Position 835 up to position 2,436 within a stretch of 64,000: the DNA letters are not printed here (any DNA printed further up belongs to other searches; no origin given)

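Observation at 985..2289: Unusual REC / RsbW-like serine kinase / cNMP-binding fusion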

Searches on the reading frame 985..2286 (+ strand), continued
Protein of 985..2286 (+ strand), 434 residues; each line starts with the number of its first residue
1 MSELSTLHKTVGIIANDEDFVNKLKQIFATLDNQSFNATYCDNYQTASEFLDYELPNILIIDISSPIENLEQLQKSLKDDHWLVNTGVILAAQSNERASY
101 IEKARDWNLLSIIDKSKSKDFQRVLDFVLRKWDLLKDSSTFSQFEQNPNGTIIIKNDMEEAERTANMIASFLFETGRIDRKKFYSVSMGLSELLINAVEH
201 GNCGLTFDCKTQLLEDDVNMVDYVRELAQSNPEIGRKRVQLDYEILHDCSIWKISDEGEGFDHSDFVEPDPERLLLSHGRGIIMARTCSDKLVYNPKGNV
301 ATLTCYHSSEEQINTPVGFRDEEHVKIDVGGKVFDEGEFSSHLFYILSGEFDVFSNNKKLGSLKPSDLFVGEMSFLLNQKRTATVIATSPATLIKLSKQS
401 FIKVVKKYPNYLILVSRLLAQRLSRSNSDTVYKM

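Call 22: find_encoding_contigs(protein=P0023, flank=8000, max_places=3)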
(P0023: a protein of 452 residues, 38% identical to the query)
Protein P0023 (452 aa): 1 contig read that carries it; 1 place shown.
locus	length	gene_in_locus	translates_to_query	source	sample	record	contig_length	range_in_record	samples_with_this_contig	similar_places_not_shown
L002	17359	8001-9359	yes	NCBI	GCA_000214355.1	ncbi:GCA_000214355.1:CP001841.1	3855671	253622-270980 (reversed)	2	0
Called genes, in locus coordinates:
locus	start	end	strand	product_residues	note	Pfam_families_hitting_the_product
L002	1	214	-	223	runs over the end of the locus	-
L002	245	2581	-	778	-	PF00403:HMA, PF00122:E1-E2_ATPase, PF00702:Hydrolase, PF08282:Hydrolase_3 (faint)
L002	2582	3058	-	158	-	PF10080:FtrD-like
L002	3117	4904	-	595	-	PF00403:HMA, PF13386:DsbD_2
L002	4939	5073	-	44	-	-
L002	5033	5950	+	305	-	-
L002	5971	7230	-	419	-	PF00512:HisKA, PF02518:HATPase_c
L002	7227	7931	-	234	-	PF00072:Response_reg, PF00486:Trans_reg_C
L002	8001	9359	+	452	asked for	PF13581:HATPase_c_2 (weak), PF00027:cNMP_binding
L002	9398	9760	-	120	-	PF13560:HTH_31, PF12844:HTH_19, PF13443:HTH_26 (weak), PF01381:HTH_3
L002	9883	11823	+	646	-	-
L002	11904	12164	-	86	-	-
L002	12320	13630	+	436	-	PF01547:SBP_bac_1, PF13416:SBP_bac_8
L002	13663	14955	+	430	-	-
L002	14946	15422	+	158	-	-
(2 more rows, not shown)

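Call 23: find_encoding_contigs(protein=P0031, flank=8000, max_places=2)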
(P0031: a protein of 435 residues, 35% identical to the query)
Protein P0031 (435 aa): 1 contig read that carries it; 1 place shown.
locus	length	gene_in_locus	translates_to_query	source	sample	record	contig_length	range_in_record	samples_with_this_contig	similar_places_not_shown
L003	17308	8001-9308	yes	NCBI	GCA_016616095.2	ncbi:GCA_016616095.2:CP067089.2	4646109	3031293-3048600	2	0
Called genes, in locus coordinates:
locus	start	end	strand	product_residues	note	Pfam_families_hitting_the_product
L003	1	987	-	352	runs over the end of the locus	PF13431:TPR_17 (faint), PF21033:RMD1-3 (faint), PF00515:TPR_1 (faint), PF07719:TPR_2 (faint), PF13181:TPR_8 (faint), PF13432:TPR_16 (faint), PF13424:TPR_12 (faint), PF14559:TPR_19 (weak)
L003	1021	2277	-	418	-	-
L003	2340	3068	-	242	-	-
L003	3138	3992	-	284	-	-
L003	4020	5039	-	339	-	PF13308:YARHG (weak)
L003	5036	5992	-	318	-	PF12796:Ank_2, PF00023:Ank (faint), PF13606:Ank_3 (faint), PF13637:Ank_4 (weak), PF12796:Ank_2, PF13857:Ank_5 (weak), PF13637:Ank_4 (weak)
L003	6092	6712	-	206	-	-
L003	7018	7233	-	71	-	-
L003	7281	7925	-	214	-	PF00702:Hydrolase, PF12710:HAD, PF13419:HAD_2, PF13242:Hydrolase_like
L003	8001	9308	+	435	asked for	PF13581:HATPase_c_2, PF00027:cNMP_binding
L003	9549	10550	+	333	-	PF00356:LacI, PF00532:Peripla_BP_1, PF13377:Peripla_BP_3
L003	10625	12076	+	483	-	PF03446:NAD_binding_2, PF00393:6PGD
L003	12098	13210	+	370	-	PF00294:PfkB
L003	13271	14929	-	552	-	-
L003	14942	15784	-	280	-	PF00528:BPD_transp_1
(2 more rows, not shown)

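Call 24: find_encoding_contigs(protein=P0060, flank=8000, max_places=2)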
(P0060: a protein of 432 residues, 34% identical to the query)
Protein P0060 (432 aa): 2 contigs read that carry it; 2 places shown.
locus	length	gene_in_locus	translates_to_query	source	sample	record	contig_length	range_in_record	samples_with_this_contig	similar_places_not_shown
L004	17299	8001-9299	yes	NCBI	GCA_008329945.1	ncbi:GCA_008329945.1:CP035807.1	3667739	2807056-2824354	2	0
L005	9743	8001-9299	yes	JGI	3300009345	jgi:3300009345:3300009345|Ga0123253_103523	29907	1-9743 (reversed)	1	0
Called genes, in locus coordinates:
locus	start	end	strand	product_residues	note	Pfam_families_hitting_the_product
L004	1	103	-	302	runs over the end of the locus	PF00561:Abhydrolase_1, PF12146:Hydrolase_4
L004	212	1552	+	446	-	PF00871:Acetate_kinase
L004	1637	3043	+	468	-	PF13727:CoA_binding_3, PF17836:PglD_N (weak), PF01073:3Beta_HSD, PF01370:Epimerase, PF02719:Polysacc_synt_2, PF04321:RmlD_sub_bind, PF16363:GDP_Man_Dehyd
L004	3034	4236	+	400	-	PF00155:Aminotran_1_2 (weak), PF01041:DegT_DnrJ_EryC1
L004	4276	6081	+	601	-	PF02518:HATPase_c (weak), PF00204:DNA_gyraseB, PF01751:Toprim, PF00986:DNA_gyraseB_C (weak)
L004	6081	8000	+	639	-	PF00521:DNA_topoisoIV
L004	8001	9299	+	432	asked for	PF13581:HATPase_c_2, PF00027:cNMP_binding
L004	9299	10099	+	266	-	PF19293:CdaA_N, PF02457:DAC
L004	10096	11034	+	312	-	PF07949:YbbR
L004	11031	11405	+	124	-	PF01648:ACPS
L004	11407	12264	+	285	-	PF09986:DUF2225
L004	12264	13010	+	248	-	PF01416:PseudoU_synth_1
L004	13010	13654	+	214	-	PF03167:UDG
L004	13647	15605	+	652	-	PF17764:PriA_3primeBD, PF04851:ResIII, PF00270:DEAD, PF18319:Zn_ribbon_PriA, PF00271:Helicase_C, PF18074:PriA_C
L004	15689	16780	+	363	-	-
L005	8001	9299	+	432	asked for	PF13581:HATPase_c_2, PF00027:cNMP_binding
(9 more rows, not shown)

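Call 25: find_encoding_contigs(protein=P0118, flank=8000, max_places=2)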
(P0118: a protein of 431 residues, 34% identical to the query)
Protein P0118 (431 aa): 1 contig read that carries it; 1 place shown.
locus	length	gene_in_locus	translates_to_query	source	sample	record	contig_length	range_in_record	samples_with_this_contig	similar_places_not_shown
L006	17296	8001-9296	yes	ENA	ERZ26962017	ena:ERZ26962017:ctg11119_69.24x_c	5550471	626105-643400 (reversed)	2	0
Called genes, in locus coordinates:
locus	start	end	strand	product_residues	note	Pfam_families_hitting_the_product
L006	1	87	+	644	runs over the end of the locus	-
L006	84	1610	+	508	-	PF13570:Beta-prop_ACSF4, PF13360:PQQ_2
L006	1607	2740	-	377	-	-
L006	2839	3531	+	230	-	PF01027:Bax1-I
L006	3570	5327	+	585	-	PF00270:DEAD, PF04851:ResIII, PF00271:Helicase_C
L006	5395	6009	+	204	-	PF00163:Ribosomal_S4, PF22421:SYY_C-terminal (faint), PF01479:S4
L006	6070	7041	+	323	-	PF00248:Aldo_ket_red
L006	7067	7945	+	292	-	PF02219:MTHFR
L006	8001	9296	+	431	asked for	PF13581:HATPase_c_2, PF00027:cNMP_binding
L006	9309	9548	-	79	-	PF00403:HMA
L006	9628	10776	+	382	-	PF07992:Pyr_redox_2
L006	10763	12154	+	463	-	PF00072:Response_reg, PF00158:Sigma54_activat, PF13191:AAA_16 (weak), PF14532:Sigma54_activ_2, PF07728:AAA_5 (weak), PF25601:AAA_lid_14, PF02954:HTH_8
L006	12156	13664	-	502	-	PF17767:NAPRTase_N, PF04095:NAPRTase (weak), PF17956:NAPRTase_C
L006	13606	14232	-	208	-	-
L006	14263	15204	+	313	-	PF19300:BPD_transp_1_N, PF00528:BPD_transp_1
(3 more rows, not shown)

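Call 26: find_encoding_contigs(protein=P0003, flank=8000, max_places=2)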
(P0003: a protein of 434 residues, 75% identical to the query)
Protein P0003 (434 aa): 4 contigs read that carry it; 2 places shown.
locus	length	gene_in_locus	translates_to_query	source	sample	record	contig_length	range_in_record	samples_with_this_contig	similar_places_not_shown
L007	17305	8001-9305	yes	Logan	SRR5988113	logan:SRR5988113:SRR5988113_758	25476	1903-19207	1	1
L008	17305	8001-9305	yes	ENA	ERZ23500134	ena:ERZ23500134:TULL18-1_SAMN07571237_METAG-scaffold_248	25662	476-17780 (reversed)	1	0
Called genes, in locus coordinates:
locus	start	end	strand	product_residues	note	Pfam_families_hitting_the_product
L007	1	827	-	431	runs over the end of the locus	PF00108:Thiolase_N, PF02803:Thiolase_C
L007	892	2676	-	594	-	PF00501:AMP-binding, PF23562:AMP-binding_C_3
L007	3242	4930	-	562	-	PF03235:GmrSD_N, PF07510:GmrSD_C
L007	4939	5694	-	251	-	PF02674:Colicin_V (weak)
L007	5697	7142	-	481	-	PF02446:Glyco_hydro_77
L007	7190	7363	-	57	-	-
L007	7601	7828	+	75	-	-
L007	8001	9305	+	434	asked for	PF13581:HATPase_c_2, PF00027:cNMP_binding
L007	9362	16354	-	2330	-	-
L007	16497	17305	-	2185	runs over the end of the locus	-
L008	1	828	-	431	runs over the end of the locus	PF00108:Thiolase_N, PF02803:Thiolase_C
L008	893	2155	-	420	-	PF00501:AMP-binding, PF23562:AMP-binding_C_3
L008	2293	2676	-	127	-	PF00501:AMP-binding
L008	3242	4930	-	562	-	PF03235:GmrSD_N, PF07510:GmrSD_C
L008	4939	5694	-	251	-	PF02674:Colicin_V (weak)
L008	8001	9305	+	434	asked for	PF13581:HATPase_c_2, PF00027:cNMP_binding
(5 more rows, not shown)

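Call 32: predict_structure(alignment_id=A1)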
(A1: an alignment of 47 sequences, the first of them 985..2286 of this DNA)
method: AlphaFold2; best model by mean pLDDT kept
length: 434 residues; sequences in the alignment: 47
mean_pLDDT: 84.4   pTM: 0.65
mean pLDDT of the five models: 84.4, 82.8, 82.8, 82.7, 79.4
residues with pLDDT >= 90: 197; 70-90: 172; 50-70: 54; < 50: 11
segments of 3 or more residues with pLDDT < 50: 1-5, 137-139, 432-434
pLDDT, mean of each block of 10 residues (from residue 1): 59 96 93 85 96 92 95 89 86 83 79 91 89 60 72 92 87 77 87 93 89 90 94 95 91 94 71 59 78 92 84 75 93 90 87 90 81 69 90 91 91 81 66 46
secondary structure, 60 per line:
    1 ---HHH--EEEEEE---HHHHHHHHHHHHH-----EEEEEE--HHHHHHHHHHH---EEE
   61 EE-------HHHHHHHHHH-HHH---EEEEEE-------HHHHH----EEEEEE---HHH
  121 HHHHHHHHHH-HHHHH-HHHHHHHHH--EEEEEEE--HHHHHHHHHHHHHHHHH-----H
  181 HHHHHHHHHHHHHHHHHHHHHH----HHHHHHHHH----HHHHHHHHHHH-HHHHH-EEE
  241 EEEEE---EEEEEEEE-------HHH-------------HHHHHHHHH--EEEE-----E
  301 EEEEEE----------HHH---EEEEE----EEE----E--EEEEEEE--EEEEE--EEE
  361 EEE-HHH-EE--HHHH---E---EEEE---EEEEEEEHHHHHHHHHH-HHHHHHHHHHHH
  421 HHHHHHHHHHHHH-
elements in order: E9-14 H18-30 E36-41 H44-54 E58-62 H70-79 E87-92 H100-104 E109-114 H118-130 H132-136 H138-146 E149-155 H158-174 H180-202 H207-215 H220-230 H232-236 E238-245 E249-256 H280-288 E291-294 E300-306 E323-327 E332-334 E342-348 E351-355 E358-363 H373-376 E384-387 E391-397 H398-407 H409-433
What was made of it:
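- On Response-regulator receiver (REC, PF00072): D62 ends β3 (call 32).
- On Cyclic-nucleotide-binding domain (PF00027): The model shows a β-roll plus C-helix 409-433 (call 32).
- On CRP/FNR transcription factors: The protein ends one residue after the CNB C-helix (call 32).
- Checked: The AF2 model has (βα)5 topology with D62 at the end of β3 (call 32).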

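Call 35: fold_search(model_id=the predicted structure, library=pdb)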
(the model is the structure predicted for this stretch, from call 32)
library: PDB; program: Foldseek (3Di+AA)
matches with E <= 10: 1592; with E <= 0.001: 700
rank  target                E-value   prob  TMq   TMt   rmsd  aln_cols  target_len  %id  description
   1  9qih_B                1.0e-17  1.00  0.33  0.48  18.2       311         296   25  Structure of response regulator LvrC from Leptospira (released 2026-03-25)
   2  9qih_A                2.5e-17  1.00  0.32  0.46  17.7       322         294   23  Structure of response regulator LvrC from Leptospira (released 2026-03-25)
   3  4byy_A                2.9e-08  1.00  0.23  0.43   2.7       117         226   26  Apo GlxR (released 2014-07-30)
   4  3r6s_F                3.2e-08  1.00  0.24  0.45   2.1       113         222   26  Crystal structure of GlxR transcription factor from Corynebacterium glutamicum with cAMP (released 2012-03-28)
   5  3d0s_B                3.9e-08  1.00  0.24  0.46   2.4       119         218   23  cAMP receptor protein from m.tuberculosis, cAMP-free form (released 2009-02-03)
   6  4ev0_D                3.9e-08  1.00  0.25  0.49   3.7       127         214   22  Crystal Structure of Thermus thermophilus Catabolite Activator Protein (released 2012-06-20)
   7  9nwk_A                4.6e-08  1.00  0.20  0.22  23.9       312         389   15  cAMP-bound WT SthK in 3:1 DOPC:POPE nanodiscs (released 2025-11-12)
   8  3i54_D                5.5e-08  1.00  0.24  0.44   2.2       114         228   24  Crystal structure of MtbCRP in complex with cAMP (released 2009-09-08)
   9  4byy_B                5.9e-08  1.00  0.23  0.47   2.8       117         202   26  Apo GlxR (released 2014-07-30)
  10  2pqq_A                6.2e-08  1.00  0.22  0.57   4.9       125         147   22  Structural Genomics, the crystal structure of the N-terminal domain of a transcriptional regulator from Streptomyces c (released 2007-06-05)
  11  4d7s_B                7.0e-08  1.00  0.23  0.47   3.5       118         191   27  Structure of the SthK Carboxy-Terminal Region in complex with cGMP (released 2015-02-11)
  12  8vc9_D                7.0e-08  1.00  0.22  0.25  27.6       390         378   13  Hybrid response regulator LvrB from Leptospira / phosphorylated REC form (released 2024-12-18)
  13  8vc9_F                7.0e-08  1.00  0.22  0.25  27.9       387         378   12  Hybrid response regulator LvrB from Leptospira / phosphorylated REC form (released 2024-12-18)
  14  4ev0_A                7.4e-08  1.00  0.24  0.47   3.9       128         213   22  Crystal Structure of Thermus thermophilus Catabolite Activator Protein (released 2012-06-20)
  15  2pqq_B                7.4e-08  1.00  0.22  0.57   5.0       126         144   21  Structural Genomics, the crystal structure of the N-terminal domain of a transcriptional regulator from Streptomyces c (released 2007-06-05)
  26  1th8_A                1.4e-07  1.00  0.25  0.75   3.4       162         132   17  Crystal Structures of the ADP and ATP bound forms of the Bacillus Anti-sigma factor SpoIIAB in complex with the Anti-a (released 2004-06-15)
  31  1til_E                2.2e-07  1.00  0.26  0.74   4.2       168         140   16  Crystal Structures of the ADP and ATP bound forms of the Bacillus Anti-sigma factor SpoIIAB in complex with the Anti-a (released 2004-06-15)
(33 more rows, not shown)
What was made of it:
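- On Response-regulator receiver (REC, PF00072): Foldseek aligns this region with LvrC's Rec domain (call 35).
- On RsbW/SpoIIAB-type anti-σ serine kinase (HATPase_c_2, PF13581): SpoIIAB 1th8/1til TM 0.74-0.75 normalised to the target (call 35).
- On LvrC-like Rec-Bergerat proteins: The Foldseek alignment spans both domains (call 35).
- Closest known: LvrC. Same: Foldseek gives E 1e-17 over 311-322 columns (call 35).
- Closest known: SpoIIAB / RsbW anti-σ factor serine kinases. Same: They have the same GHKL fold: TM 0.74-0.75 to 1th8/1til normalised to the target (call 35).
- Checked: Foldseek aligns REC plus GHKL with LvrC over 311-322 columns at E 1e-17 (call 35).
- Foldseek puts LvrC on top at E 1e-17 across REC plus GHKL, and SpoIIAB at TM 0.75 normalised to the target (call 35). 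The nearest structural relatives are anti-σ factors or putative anti-σ factors: LvrC and SpoIIAB (call 35).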

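Call 45: find_related_loci(query=A1, collection=genome_contigs, flank=6000)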
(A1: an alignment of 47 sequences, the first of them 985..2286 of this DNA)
Query A1 (434 aa) in genome_contigs; peptide patterns used: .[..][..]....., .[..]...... (x = any residue, [..] = any of these).
599 stretches matched a pattern (row limit reached: there are more); 519 encode a relative of the query (tblastn E <= 1e-3); the best 80 are kept; 80 distinct loci.
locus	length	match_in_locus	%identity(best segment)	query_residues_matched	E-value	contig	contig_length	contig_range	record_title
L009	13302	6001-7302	75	1-434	0e+0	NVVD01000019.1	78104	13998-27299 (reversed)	MAG: Candidatus Cloacimonadota bacterium isolate NORP72 Contig_source1382A_858, whole genome shotgun sequence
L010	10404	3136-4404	50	4-427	1e-142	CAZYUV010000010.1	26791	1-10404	MAG TPA_asm: uncultured bacterium isolate binchicken_co76_416 genome assembly, contig: NODE_2060_length_26791_cov_4.7032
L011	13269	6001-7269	50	4-427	5e-141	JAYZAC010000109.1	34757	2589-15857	MAG: bacterium isolate XB_MAG1174 DB_MAG1174_0109, whole genome shotgun sequence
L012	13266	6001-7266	48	5-428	6e-131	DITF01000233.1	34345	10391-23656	MAG TPA_asm: bacterium UBP17_UBA6191 isolate UBA6191 UBA6191_contig_147317, whole genome shotgun sequence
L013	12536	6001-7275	44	1-427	8e-123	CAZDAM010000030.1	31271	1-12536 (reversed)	MAG TPA_asm: uncultured bacterium isolate binchicken_co208_466 genome assembly, contig: NODE_1961_length_31271_cov_9.566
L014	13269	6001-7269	43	7-430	6e-120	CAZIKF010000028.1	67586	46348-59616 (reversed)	MAG TPA_asm: uncultured bacterium isolate binchicken_co28_71 genome assembly, contig: NODE_293_length_67586_cov_24.42296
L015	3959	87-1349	37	11-428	4e-87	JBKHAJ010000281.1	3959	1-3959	MAG: Spirochaetia bacterium isolate D1M01_14 NODE_36544_length_3959_cov_4.343494, whole genome shotgun sequence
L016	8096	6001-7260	37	11-427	8e-84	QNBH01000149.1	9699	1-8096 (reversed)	MAG: Spirochaetes bacterium isolate B32_G16 B32_Guay16_scaffold_05490, whole genome shotgun sequence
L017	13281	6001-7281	37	10-434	6e-84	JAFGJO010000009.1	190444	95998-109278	MAG: Spirochaetales bacterium isolate Zod_Metabat.281 k87_2174883, whole genome shotgun sequence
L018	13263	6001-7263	36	11-428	6e-83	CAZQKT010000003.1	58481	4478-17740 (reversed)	MAG TPA_asm: uncultured Spirochaetales bacterium isolate binchicken_co8_381 genome assembly, contig: NODE_402_length_584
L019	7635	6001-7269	36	11-428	2e-82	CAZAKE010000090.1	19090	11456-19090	MAG TPA_asm: uncultured Spirochaetales bacterium isolate binchicken_co8_353 genome assembly, contig: NODE_4767_length_19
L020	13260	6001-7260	36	11-427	8e-82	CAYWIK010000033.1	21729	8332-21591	MAG TPA_asm: uncultured Spirochaetales bacterium isolate binchicken_co8_185 genome assembly, contig: NODE_3786_length_21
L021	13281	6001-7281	34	11-434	8e-82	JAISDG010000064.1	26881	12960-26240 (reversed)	MAG: Spirochaetaceae bacterium isolate Gx485_bin120 k119_2022657, whole genome shotgun sequence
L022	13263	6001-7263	36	11-428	7e-82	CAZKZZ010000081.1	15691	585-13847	MAG TPA_asm: uncultured Spirochaetales bacterium isolate SRP332253_co1_263 genome assembly, contig: NODE_6259_length_156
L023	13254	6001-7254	35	11-428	2e-81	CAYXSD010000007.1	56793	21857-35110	MAG TPA_asm: uncultured Spirochaetales bacterium isolate binchicken_co8_323 genome assembly, contig: NODE_431_length_567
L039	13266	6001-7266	36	9-427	9e-79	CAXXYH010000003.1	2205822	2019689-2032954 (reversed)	MAG: Spirochaetia bacterium isolate 3f6413ad-2fe3-400d-aa3f-8d8018634007 genome assembly, contig: contig_3, whole genome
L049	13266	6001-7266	34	9-427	5e-78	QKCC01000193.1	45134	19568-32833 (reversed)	MAG: Spirochaetales bacterium isolate SZUA-414 scaffold_1614, whole genome shotgun sequence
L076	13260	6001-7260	33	11-427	4e-76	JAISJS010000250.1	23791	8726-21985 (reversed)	MAG: Treponema sp. isolate Hs463_bin133 k119_1596219, whole genome shotgun sequence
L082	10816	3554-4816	35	10-427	5e-76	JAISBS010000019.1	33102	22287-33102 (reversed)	MAG: Treponema sp. isolate Gx481_bin31 k119_2721663, whole genome shotgun sequence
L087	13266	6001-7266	33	9-427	1e-75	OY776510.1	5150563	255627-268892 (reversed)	MAG: Spirochaetia bacterium isolate 10f9290b-63d0-4de7-b2b2-356c5ab5f7f1 genome assembly, chromosome: 1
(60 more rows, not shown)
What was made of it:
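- It is spread vertically across a phylum (call 45), unlike a defence island.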
